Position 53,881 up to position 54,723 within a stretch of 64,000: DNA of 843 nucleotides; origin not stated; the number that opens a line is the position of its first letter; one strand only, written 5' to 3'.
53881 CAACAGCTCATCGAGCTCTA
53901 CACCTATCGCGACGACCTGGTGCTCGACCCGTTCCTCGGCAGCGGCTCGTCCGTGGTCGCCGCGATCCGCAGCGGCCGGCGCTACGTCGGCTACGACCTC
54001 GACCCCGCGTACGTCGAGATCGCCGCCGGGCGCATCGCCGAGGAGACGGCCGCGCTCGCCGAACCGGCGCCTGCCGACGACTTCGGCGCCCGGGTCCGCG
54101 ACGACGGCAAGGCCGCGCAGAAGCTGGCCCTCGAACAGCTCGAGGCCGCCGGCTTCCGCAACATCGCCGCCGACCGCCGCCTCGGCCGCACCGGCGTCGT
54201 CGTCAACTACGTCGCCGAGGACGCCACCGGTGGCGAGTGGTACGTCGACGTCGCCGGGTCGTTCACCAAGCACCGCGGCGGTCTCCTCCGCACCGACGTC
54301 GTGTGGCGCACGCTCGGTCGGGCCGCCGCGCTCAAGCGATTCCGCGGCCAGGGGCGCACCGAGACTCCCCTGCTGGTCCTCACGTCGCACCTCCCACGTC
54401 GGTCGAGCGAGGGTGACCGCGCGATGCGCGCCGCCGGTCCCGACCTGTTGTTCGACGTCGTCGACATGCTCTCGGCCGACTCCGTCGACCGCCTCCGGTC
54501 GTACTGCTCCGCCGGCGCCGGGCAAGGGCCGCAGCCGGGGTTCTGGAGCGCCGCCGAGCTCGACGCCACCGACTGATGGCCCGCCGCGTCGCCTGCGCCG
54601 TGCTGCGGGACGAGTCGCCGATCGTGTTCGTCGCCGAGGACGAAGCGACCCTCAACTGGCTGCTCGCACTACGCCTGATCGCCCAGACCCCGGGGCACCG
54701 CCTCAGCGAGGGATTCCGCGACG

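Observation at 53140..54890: Solitary beta-class SPPY DNA methyltransferase with an unassigned ~175-aa C-terminal domain and a 1-nt-overlapping 104-aa partner ORF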

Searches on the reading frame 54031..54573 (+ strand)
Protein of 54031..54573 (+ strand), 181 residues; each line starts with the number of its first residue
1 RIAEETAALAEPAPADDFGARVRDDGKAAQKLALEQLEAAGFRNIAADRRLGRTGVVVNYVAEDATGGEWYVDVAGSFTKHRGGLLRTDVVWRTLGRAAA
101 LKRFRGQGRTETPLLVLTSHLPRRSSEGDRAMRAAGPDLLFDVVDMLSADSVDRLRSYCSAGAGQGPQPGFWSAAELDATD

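Call 9: search_protein_families(library=pfam, proteins=[window:54031-54573:+], max_evalue=1)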
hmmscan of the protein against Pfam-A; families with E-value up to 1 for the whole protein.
window:54031-54573:+ (181 aa): 0 families

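Call 11: find_homologous_proteins(query=window:54031-54573:+, max_evalue=0.001)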
Query window:54031-54573:+ (181 aa): 20 proteins with E <= 0.001 among 1597 candidates.
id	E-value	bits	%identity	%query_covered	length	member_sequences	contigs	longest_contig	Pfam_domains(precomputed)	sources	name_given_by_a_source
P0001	7.2e-50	187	56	90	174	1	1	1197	-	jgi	-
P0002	6.6e-47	177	54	94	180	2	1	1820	-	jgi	jgi:hypothetical protein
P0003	5.8e-46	174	52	93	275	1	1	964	PF01555.25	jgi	jgi:site-specific DNA-methyltransferase (adenine-specific)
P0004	6.5e-45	171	53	90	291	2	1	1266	PF01555.25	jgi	jgi:hypothetical protein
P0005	4.8e-43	165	51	91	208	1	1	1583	-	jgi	jgi:hypothetical protein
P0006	3.4e-39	152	50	98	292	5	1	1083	PF01555.25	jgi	jgi:site-specific DNA-methyltransferase (adenine-specific)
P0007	5.6e-38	148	58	72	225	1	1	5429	PF01555.25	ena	-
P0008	6.8e-38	148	50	87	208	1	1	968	-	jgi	jgi:hypothetical protein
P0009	1.1e-37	147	50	96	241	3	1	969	PF01555.25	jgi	-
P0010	1.6e-36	144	55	79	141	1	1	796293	-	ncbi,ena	-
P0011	1.7e-36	144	47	98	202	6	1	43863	-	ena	-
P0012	4.4e-36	142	48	98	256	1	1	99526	PF01555.25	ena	-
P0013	7.4e-36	141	55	82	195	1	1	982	-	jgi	jgi:hypothetical protein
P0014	4.5e-30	123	54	67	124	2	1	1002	-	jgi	jgi:hypothetical protein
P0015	8.8e-30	122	51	70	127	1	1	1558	-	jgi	-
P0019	4.9e-27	113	49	66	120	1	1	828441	-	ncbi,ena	-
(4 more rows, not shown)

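Call 22: predict_structure(alignment_id=A2)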
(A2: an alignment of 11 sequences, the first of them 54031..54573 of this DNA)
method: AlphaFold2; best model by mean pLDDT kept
length: 181 residues; sequences in the alignment: 11
mean_pLDDT: 84.3   pTM: 0.79
mean pLDDT of the five models: 84.3, 83.2, 83.2, 82.8, 80.4
residues with pLDDT >= 90: 104; 70-90: 40; 50-70: 32; < 50: 5
segments of 3 or more residues with pLDDT < 50: 79-82
pLDDT, mean of each block of 10 residues (from residue 1): 55 59 75 97 97 91 97 74 67 91 73 92 84 92 94 97 93 90 60
secondary structure, 60 per line:
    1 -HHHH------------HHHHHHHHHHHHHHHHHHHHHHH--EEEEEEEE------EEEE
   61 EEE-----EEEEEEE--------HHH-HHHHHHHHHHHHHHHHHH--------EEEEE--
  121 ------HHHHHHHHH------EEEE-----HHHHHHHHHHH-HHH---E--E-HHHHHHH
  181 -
elements in order: H2-5 H18-40 E43-50 E57-63 E69-75 H88-105 E114-118 H127-135 E142-145 H151-161 H174-180

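Call 23: search_protein_representatives(alignment_id=A2)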
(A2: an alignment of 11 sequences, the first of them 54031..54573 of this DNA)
Query: 11 sequences, 172 profile positions. Proteins with E-value up to 0.001 (for the whole library): 704; up to 1e-10: 444; up to 1e-30: 104. The best 150 are listed.
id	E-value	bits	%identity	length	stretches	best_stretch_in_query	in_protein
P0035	2.6e-69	248.3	-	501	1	17-171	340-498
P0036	5.1e-64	231.0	-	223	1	16-171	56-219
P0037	4.5e-63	228.0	-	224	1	11-169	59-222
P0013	1.3e-62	226.4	-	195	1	3-158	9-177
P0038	1.5e-62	226.3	-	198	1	17-170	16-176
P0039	3.4e-62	225.1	-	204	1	13-170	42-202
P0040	5.2e-61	221.2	-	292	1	11-158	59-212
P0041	3.2e-60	218.7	-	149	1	29-169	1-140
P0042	2.8e-59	215.6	-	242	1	22-170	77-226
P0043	5.9e-57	208.0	-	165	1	15-169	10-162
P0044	2.0e-55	203.0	-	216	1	17-168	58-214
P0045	5.8e-55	201.5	-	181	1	15-144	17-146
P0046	3.2e-54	199.1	-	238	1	17-167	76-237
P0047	4.8e-54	198.6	-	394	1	14-167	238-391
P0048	1.2e-53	197.3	-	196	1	12-169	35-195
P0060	1.6e-46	174.1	-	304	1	14-166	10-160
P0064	5.8e-45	169.0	-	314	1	16-168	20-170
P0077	3.5e-40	153.4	-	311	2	14-160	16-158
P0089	1.4e-38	148.2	-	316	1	15-165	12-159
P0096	2.0e-37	144.5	-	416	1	41-160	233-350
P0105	3.8e-35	137.1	-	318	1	13-169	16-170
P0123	3.2e-32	127.5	-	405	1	9-118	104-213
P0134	2.7e-31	124.5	-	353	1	12-168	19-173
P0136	4.0e-31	124.0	-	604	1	30-124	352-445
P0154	3.8e-29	117.5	-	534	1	59-154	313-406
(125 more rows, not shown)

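Call 25: search_protein_families(library=pfam, proteins=[P0060, P0064, P0077, P0089, P0105, P0134, P0136, P0154, P0123, P0096], max_evalue=0.01)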
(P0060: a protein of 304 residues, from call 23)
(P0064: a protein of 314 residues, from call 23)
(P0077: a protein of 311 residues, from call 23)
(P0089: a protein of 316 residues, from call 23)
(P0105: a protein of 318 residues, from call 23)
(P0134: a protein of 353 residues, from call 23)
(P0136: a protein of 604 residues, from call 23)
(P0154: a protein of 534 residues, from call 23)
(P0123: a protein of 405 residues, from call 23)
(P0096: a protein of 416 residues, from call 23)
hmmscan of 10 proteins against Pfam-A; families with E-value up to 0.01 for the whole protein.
P0060 (304 aa): 0 families

P0064 (314 aa): 0 families

P0077 (311 aa): 0 families

P0089 (316 aa): 0 families

P0105 (318 aa): 0 families

P0134 (353 aa): 0 families

P0136 (604 aa): 1 family
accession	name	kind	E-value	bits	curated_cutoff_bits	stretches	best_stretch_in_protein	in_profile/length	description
PF01555.25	N6_N4_Mtase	-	9.5e-07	29.4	26.7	1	69-127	1-55/221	DNA methylase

P0154 (534 aa): 1 family
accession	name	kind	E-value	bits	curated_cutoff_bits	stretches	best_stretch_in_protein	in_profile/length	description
PF01555.25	N6_N4_Mtase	-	3.2e-10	40.8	26.7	1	19-147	1-110/221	DNA methylase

P0123 (405 aa): 0 families

P0096 (416 aa): 0 families

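Call 34: find_encoding_contigs(protein=P0010, flank=5000, max_places=2)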
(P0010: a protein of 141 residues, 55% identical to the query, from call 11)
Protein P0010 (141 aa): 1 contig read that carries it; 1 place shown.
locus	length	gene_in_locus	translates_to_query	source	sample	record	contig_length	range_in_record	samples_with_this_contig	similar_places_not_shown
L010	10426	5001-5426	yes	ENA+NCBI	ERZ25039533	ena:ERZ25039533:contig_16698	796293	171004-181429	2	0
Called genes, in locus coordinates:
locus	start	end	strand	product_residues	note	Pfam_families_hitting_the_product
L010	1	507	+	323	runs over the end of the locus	PF17164:DUF5122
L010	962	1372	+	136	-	-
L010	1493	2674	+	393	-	PF00108:Thiolase_N, PF22691:Thiolase_C_1 (faint), PF00109:ketoacyl-synt (weak), PF02803:Thiolase_C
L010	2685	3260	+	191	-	PF03167:UDG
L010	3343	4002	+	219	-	PF11716:MDMPI_N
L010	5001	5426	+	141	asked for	-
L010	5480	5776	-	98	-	PF18029:Glyoxalase_6 (weak), PF00903:Glyoxalase (weak)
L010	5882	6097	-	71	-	-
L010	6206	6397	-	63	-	-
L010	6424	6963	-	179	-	PF02627:CMD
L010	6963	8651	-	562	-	PF00501:AMP-binding, PF13193:AMP-binding_C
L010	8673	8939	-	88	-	PF01106:NifU (weak)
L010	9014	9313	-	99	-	PF03960:ArsC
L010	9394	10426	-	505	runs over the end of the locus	PF00665:rve, PF13683:rve_3 (weak), PF05853:BKACE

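Call 35: find_encoding_contigs(protein=P0011, flank=5000, max_places=2)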
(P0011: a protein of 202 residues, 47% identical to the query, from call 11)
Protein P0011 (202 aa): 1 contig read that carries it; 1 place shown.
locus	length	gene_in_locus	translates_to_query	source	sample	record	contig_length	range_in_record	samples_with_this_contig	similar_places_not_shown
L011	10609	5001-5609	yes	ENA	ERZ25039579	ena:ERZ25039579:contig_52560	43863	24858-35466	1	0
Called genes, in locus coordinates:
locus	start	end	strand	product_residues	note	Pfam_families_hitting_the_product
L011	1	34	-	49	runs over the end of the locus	PF00848:Ring_hydroxyl_A (weak)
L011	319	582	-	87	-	-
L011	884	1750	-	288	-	-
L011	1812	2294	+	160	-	PF00293:NUDIX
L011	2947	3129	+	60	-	PF13561:adh_short_C2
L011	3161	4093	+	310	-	PF13370:Fer4_13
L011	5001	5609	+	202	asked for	-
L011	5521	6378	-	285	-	PF14588:YjgF_endoribonc, PF01042:Ribonuc_L-PSP, PF03091:CutA1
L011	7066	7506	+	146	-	PF13474:SnoaL_3, PF14534:DUF4440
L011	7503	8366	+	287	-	PF00106:adh_short, PF08659:KR, PF13561:adh_short_C2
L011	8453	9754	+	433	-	-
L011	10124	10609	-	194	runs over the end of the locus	PF00005:ABC_tran (weak), PF13304:AAA_21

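Call 36: find_encoding_contigs(protein=P0019, flank=5000, max_places=2)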
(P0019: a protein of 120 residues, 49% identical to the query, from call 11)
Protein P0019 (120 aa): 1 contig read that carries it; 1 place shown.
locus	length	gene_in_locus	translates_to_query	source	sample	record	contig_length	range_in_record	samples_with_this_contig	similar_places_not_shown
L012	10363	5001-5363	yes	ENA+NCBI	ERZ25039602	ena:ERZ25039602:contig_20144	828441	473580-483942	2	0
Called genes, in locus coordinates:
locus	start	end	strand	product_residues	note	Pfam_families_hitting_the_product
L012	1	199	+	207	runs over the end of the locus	-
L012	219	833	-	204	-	PF00440:TetR_N, PF02909:TetR_C_1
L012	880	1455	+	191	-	PF07883:Cupin_2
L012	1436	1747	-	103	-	-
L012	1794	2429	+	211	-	-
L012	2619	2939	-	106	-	PF00211:Guanylate_cyc (weak)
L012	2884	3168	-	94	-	-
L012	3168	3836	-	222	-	PF13349:DUF4097 (weak)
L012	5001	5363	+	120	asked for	-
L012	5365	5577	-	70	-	-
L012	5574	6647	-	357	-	PF00070:Pyr_redox (faint), PF07992:Pyr_redox_2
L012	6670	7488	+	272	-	PF01209:Ubie_methyltran, PF13489:Methyltransf_23, PF01728:FtsJ (weak), PF05175:MTS (weak), PF13847:Methyltransf_31, PF08241:Methyltransf_11, PF08242:Methyltransf_12, PF13649:Methyltransf_25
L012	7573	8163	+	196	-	-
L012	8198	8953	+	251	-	-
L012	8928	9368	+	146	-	PF00583:Acetyltransf_1, PF13508:Acetyltransf_7 (weak)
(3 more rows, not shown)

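Call 40: find_related_loci(query=A2, collection=metagenome_contigs, flank=5000)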
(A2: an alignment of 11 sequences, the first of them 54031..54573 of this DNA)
Query A2 (181 aa) in metagenome_contigs; peptide patterns used: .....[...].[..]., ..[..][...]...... (x = any residue, [..] = any of these).
562 stretches matched a pattern; 213 encode a relative of the query (tblastn E <= 1e-3); the best 80 are kept; 80 distinct loci.
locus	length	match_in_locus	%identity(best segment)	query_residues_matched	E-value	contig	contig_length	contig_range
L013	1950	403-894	59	10-177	3e-62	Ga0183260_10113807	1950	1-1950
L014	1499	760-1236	57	15-177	2e-60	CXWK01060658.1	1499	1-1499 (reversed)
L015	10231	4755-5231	57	15-177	7e-58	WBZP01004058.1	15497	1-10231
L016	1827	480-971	56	9-177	4e-59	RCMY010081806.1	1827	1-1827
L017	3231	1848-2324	56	15-177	2e-57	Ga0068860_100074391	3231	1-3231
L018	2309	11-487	56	15-177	1e-57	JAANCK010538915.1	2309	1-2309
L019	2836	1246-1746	54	8-178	2e-57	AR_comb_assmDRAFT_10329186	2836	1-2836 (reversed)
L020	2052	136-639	55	8-177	2e-57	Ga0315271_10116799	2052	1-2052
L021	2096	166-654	55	15-181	9e-57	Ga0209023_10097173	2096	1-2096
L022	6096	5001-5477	56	15-177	1e-55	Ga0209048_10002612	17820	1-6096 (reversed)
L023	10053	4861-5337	55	15-177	1e-55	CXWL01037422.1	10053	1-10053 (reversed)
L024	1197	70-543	56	16-177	1e-58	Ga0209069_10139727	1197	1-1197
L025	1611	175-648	56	16-177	4e-57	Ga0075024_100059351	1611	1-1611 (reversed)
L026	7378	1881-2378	55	11-177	3e-55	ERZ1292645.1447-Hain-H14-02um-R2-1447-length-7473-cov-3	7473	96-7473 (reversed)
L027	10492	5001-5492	55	16-179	5e-55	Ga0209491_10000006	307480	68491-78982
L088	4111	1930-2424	52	9-177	1e-48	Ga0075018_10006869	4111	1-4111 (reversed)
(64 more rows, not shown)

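Call 50: search_protein_families(library=pfam, proteins=[L018:820-1818:+, L027:5532-6527:+, L088:2759-3754:+], max_evalue=1)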
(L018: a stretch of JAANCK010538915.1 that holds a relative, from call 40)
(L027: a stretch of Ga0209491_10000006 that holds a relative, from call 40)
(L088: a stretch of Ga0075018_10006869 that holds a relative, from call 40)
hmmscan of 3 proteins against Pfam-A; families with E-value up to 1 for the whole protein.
L018:820-1818:+ (333 aa): 0 families

L027:5532-6527:+ (332 aa): 0 families

L088:2759-3754:+ (332 aa): 0 families

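Call 51: search_protein_families(library=padloc, proteins=[L018:820-1818:+, L027:5532-6527:+, L088:2759-3754:+], max_evalue=1)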
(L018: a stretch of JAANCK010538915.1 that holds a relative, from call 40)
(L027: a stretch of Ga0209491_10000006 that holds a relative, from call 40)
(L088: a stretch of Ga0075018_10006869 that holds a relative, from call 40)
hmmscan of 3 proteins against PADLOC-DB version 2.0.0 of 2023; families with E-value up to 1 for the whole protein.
L018:820-1818:+ (333 aa): 1 family
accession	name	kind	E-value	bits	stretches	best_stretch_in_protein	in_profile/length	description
PDLC03456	REase_II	-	0.015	12.4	1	300-322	349-371/387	Type II restriction enzyme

L027:5532-6527:+ (332 aa): 1 family
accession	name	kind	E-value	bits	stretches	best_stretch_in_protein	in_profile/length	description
PDLC03456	REase_II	-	0.0018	15.5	1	299-320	349-370/387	Type II restriction enzyme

L088:2759-3754:+ (332 aa): 1 family
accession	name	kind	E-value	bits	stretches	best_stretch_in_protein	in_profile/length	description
PDLC03456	REase_II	-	4.9e-05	20.6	1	225-320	280-370/387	Type II restriction enzyme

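Call 56: search_solved_structures(query=A2, max_evalue=10, show_alignments=2)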
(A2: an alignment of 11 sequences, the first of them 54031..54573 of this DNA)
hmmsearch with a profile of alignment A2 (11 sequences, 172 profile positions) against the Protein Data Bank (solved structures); distinct sequences matched with E-value up to 10: 3.
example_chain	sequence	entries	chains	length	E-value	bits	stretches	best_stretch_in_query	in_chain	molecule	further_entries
9r17_A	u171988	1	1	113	0.4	13.2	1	34-68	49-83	NTF0-DIM1-CAV2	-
9r0t_A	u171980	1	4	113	0.72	12.4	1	36-68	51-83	NTF0-DIM1_CAV3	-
6k5v_A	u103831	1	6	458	1.7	11.2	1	105-159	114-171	Citrate synthase 4, mitochondrial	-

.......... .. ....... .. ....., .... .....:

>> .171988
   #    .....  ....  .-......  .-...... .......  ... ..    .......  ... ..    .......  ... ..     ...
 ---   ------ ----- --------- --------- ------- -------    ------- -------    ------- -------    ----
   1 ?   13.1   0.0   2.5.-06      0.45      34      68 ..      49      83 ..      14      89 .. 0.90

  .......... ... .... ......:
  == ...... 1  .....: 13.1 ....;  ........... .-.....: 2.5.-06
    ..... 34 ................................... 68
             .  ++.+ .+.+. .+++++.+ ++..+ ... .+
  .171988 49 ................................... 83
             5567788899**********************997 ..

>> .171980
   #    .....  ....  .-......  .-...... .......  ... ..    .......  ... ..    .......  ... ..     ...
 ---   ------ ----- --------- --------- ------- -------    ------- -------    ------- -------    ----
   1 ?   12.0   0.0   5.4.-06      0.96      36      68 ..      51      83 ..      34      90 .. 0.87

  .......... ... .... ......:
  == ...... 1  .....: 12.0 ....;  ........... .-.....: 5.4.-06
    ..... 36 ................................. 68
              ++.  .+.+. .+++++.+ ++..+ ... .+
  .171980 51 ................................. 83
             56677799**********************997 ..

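Call 68: search_dna_similar(query=L018:820-1818:+, collection=plasmids, mode=protein, max_evalue=0.001, max_rows=15)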
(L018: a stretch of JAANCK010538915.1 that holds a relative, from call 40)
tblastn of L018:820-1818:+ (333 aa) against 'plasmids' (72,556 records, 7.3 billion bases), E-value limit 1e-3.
No match.

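Call 69: search_protein_families(library=ncbifam, proteins=[L018:820-1818:+, L088:2759-3754:+, P0060, P0105], max_evalue=1)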
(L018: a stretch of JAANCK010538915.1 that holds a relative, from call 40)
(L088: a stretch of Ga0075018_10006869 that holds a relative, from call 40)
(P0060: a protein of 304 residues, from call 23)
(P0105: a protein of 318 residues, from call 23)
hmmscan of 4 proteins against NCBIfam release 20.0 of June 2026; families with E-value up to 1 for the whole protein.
L018:820-1818:+ (333 aa): 0 families

L088:2759-3754:+ (332 aa): 0 families

P0060 (304 aa): 0 families

P0105 (318 aa): 0 families

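Call 70: search_dna_similar(query=window:54100-54573:+, collection=plasmids, mode=protein, max_evalue=0.001, max_rows=15)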
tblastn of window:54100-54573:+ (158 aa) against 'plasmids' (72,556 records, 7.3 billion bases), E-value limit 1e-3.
No match.

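Call 71: search_dna_similar(query=window:54100-54573:+, collection=phages, mode=protein, max_evalue=0.001, max_rows=15)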
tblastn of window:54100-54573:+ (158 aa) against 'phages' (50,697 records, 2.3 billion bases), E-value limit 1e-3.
No match.

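Call 80: find_encoding_contigs(protein=P0060, flank=5000, max_places=3)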
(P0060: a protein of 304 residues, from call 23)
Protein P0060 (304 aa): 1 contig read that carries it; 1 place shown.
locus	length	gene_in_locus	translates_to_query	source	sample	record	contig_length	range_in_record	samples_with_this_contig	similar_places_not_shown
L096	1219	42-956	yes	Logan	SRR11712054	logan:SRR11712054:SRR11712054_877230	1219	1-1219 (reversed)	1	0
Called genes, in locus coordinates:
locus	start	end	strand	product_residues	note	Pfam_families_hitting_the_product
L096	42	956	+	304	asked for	-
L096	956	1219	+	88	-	?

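Call 96: find_encoding_contigs(protein=P0064, flank=5000, max_places=3)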
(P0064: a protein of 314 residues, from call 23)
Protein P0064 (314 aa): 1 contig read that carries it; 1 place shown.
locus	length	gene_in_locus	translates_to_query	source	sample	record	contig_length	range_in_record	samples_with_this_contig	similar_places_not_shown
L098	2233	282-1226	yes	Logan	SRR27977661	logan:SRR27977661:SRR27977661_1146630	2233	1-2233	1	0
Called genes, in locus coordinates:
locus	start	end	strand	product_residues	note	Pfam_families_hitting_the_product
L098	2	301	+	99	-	?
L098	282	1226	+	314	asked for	-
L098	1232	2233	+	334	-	?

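Call 97: find_encoding_contigs(protein=P0105, flank=5000, max_places=3)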
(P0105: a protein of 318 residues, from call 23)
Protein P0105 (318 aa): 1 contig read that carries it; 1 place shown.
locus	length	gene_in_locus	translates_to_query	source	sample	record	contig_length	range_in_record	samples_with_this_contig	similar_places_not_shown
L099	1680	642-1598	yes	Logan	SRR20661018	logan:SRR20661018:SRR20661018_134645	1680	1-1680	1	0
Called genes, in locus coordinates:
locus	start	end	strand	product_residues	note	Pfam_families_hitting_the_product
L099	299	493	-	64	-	-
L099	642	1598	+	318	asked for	-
